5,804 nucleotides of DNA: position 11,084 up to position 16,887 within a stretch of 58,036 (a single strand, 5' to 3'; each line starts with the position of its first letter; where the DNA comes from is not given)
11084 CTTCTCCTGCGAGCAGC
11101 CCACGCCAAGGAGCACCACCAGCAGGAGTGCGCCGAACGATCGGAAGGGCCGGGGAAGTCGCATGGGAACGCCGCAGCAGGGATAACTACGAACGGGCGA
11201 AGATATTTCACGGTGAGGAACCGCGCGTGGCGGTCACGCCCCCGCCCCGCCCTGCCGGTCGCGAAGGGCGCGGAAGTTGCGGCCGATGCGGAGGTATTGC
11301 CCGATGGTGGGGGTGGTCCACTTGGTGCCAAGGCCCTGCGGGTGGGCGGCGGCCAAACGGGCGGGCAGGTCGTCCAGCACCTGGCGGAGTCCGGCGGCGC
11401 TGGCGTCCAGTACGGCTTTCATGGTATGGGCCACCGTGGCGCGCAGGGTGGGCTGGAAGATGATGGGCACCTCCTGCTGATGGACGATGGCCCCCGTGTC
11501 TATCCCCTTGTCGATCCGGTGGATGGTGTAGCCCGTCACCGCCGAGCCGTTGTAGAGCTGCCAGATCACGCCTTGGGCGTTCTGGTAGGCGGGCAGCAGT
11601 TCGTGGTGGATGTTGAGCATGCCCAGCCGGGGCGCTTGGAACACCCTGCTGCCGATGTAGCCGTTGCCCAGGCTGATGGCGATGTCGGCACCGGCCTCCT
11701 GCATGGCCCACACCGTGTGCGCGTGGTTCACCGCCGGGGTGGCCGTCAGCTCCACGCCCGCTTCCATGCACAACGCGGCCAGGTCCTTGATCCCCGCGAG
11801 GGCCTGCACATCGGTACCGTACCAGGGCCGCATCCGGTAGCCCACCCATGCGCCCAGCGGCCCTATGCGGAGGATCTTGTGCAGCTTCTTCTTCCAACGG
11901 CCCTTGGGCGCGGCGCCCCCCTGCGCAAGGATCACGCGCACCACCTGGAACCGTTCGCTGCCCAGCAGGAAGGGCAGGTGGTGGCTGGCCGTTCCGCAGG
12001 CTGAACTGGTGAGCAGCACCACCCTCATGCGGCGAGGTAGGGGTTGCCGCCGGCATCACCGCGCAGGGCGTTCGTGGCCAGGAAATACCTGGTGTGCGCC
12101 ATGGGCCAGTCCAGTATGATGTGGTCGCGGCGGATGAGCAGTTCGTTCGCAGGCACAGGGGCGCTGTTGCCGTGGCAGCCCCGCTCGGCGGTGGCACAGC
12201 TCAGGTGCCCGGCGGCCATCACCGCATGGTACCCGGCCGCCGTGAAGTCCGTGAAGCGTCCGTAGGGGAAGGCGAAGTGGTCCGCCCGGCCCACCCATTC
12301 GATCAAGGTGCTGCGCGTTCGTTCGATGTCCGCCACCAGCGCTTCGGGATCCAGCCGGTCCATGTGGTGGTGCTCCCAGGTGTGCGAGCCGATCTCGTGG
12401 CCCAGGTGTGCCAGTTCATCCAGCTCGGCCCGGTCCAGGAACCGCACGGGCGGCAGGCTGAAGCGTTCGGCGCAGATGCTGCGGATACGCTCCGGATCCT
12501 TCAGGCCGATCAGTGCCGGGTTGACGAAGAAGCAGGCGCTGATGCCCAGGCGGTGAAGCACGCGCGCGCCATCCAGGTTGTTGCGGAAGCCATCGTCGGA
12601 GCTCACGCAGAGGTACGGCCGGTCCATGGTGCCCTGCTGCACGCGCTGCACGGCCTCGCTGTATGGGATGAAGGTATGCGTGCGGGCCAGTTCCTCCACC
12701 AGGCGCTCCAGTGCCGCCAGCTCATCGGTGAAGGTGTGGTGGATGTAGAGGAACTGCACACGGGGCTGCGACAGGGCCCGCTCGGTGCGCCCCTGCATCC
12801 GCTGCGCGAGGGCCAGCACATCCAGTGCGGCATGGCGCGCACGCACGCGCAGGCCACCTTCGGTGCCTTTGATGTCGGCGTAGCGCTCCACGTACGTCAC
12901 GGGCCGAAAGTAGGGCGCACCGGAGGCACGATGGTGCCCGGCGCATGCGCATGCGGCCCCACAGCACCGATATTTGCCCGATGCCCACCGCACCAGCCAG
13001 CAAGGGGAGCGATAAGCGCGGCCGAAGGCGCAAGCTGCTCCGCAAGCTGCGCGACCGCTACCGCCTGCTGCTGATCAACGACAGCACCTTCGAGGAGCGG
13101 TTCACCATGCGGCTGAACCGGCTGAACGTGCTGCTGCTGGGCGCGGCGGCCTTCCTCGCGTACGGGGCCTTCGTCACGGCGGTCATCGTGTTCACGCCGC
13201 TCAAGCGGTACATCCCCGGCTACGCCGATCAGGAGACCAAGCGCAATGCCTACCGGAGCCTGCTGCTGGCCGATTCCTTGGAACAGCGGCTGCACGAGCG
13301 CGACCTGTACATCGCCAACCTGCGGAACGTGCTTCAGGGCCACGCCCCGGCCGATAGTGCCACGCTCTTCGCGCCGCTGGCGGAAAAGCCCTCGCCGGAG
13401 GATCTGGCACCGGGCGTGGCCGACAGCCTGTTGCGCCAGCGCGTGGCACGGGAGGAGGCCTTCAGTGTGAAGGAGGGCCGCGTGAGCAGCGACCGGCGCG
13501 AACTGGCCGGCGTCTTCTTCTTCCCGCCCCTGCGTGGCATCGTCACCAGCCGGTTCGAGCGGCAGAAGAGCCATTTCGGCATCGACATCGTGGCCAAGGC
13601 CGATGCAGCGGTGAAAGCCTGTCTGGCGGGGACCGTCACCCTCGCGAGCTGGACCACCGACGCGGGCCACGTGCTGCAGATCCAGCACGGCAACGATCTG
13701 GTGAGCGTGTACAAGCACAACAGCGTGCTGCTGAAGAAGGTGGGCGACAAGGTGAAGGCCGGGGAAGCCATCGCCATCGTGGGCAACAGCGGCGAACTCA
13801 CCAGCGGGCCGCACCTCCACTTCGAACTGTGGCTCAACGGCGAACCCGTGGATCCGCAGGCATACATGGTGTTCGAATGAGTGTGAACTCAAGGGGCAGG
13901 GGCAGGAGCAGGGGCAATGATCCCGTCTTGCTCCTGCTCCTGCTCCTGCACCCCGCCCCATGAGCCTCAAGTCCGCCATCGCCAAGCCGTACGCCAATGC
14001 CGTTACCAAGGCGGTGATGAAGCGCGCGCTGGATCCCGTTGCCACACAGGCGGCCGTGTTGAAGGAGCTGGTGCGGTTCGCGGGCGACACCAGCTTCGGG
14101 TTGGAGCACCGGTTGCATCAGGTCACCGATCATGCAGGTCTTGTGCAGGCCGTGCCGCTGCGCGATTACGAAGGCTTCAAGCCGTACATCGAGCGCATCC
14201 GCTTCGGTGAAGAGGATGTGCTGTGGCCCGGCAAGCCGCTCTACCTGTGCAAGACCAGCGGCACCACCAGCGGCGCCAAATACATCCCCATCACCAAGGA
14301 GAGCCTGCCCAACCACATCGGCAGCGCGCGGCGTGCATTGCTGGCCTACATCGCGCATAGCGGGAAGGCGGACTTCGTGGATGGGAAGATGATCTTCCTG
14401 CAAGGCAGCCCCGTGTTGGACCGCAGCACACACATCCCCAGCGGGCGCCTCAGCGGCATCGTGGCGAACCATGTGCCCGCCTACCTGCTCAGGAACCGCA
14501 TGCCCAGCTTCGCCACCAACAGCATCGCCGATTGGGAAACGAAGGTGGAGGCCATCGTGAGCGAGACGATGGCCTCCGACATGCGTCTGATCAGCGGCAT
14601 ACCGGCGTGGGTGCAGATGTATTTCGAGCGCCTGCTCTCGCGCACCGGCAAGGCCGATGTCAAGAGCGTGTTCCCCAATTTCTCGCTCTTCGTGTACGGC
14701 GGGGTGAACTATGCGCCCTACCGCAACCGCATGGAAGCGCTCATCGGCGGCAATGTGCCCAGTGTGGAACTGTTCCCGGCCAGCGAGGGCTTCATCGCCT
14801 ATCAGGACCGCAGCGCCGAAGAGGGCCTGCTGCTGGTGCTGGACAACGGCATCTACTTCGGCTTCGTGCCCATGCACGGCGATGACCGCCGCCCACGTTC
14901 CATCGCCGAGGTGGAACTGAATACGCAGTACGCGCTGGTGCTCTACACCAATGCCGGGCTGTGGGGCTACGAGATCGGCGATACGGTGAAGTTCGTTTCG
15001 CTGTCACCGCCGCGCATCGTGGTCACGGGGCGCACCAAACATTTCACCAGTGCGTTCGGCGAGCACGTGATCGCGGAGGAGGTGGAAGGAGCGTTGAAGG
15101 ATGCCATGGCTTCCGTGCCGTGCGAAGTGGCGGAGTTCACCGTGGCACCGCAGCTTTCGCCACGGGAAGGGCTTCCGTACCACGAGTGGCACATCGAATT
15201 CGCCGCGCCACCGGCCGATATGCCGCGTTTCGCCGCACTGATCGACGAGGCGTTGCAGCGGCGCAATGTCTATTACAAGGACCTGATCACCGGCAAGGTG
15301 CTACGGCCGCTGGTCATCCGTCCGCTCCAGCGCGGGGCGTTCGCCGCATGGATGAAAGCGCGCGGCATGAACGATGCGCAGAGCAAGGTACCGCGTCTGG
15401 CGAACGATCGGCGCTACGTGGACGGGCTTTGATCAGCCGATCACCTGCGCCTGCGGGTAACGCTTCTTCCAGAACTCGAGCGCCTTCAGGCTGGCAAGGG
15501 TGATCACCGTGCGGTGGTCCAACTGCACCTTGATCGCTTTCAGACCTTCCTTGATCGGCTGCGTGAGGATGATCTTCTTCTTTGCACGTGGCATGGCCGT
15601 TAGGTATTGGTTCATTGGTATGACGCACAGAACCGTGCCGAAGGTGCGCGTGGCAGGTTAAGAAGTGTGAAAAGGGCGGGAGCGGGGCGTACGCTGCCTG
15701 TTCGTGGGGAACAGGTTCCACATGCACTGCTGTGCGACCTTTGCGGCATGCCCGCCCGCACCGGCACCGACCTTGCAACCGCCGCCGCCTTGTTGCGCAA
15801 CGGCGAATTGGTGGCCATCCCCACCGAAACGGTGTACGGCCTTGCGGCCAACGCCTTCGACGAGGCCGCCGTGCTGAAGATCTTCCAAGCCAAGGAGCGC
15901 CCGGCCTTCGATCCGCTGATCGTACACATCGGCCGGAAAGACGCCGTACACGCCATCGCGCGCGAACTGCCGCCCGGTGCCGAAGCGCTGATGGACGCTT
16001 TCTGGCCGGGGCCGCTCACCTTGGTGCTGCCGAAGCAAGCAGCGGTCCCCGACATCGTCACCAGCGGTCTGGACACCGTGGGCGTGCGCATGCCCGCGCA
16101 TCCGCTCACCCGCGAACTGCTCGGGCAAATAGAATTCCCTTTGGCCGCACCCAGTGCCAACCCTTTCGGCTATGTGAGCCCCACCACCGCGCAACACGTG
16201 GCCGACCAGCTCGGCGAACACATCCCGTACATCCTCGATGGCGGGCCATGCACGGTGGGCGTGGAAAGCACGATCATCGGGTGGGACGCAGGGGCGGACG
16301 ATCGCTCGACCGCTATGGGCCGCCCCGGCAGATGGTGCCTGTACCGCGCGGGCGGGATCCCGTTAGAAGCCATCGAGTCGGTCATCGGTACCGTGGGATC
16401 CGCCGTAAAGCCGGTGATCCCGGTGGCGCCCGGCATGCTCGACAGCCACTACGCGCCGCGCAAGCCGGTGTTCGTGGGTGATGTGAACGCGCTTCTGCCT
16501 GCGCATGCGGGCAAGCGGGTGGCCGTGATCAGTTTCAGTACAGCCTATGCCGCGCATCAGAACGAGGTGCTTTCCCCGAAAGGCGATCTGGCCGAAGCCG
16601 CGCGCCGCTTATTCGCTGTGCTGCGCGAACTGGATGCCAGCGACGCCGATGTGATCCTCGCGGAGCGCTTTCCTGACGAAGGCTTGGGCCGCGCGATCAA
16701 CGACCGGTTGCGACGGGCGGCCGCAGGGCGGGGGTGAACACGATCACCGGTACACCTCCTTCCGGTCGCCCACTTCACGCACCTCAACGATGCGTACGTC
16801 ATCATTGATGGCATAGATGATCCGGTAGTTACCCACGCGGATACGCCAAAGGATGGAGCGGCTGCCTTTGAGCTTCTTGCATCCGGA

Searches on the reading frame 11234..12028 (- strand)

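Call 34: search_protein_families(library=pfam, proteins=[window:11234-12028:-])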
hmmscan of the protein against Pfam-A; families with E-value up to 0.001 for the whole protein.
window:11234-12028:- (264 aa): 1 family
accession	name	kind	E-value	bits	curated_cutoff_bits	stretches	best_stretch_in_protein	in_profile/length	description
PF00551.24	Formyl_trans_N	-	9.8e-19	68.2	26.1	1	108-197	74-164/181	Formyl transferase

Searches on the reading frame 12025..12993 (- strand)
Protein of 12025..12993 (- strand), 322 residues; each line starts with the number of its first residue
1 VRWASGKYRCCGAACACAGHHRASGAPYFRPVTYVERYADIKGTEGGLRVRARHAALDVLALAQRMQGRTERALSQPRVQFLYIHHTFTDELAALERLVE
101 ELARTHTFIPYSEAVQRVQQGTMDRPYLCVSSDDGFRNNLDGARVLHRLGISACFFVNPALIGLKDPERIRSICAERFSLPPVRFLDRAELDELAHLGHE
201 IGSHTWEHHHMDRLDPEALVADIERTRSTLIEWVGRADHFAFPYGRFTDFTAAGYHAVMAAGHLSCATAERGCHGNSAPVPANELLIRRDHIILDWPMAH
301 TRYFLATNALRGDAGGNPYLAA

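Call 34: search_protein_families(library=pfam, proteins=[window:12025-12993:-])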
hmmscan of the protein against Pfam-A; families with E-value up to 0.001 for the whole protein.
window:12025-12993:- (322 aa): 1 family
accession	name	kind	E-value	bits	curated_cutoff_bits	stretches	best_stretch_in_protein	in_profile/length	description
PF01522.26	Polysacc_deac_1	-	8.5e-15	55.2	23.1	1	126-251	7-112/124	Polysaccharide deacetylase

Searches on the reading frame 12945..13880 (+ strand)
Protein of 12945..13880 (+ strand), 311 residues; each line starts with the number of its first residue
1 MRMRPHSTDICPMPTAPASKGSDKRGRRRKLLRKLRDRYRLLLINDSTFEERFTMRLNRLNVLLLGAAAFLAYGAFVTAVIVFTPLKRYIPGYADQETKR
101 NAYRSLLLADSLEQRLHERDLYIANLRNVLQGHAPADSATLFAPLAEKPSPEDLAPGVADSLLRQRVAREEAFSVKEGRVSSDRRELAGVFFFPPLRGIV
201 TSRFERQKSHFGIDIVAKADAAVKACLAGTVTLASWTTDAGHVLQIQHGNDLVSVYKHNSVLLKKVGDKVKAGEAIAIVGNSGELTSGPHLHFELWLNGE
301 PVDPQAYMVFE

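Call 34: search_protein_families(library=pfam, proteins=[window:12945-13880:+])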
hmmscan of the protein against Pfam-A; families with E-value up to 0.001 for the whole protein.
window:12945-13880:+ (311 aa): 1 family
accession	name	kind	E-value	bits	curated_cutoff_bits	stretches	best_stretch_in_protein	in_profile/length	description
PF01551.29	Peptidase_M23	-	2.2e-27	95.5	28.7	1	209-304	2-96/96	Peptidase family M23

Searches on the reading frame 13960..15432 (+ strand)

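Call 34: search_protein_families(library=pfam, proteins=[window:13960-15432:+])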
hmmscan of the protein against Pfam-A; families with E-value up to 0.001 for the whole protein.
window:13960-15432:+ (490 aa): 3 families
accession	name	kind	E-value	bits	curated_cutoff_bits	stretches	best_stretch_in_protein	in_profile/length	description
PF03321.19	GH3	-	2.8e-32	112.6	23.6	2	25-175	11-161/304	GH3 family N-terminal domain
PF23572.1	GH3_C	-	2.9e-18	67.1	23.6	1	373-484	1-118/119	GH3 family C-terminal domain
PF23571.1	GH3_M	-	3.4e-13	49.9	23.6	1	292-358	2-75/75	GH3 family central domain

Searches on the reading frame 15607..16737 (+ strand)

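Call 34: search_protein_families(library=pfam, proteins=[window:15607-16737:+])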
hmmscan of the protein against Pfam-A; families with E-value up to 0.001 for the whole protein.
window:15607-16737:+ (376 aa): 2 families
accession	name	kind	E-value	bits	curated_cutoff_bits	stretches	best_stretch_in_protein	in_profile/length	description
PF01300.24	Sua5_yciO_yrdC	-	2.3e-55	187.3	25.1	1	62-225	2-166/178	Telomere recombination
PF03481.19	Sua5_C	-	4.3e-30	105.4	22.9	1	251-373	1-136/136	Threonylcarbamoyl-AMP synthase, C-terminal domain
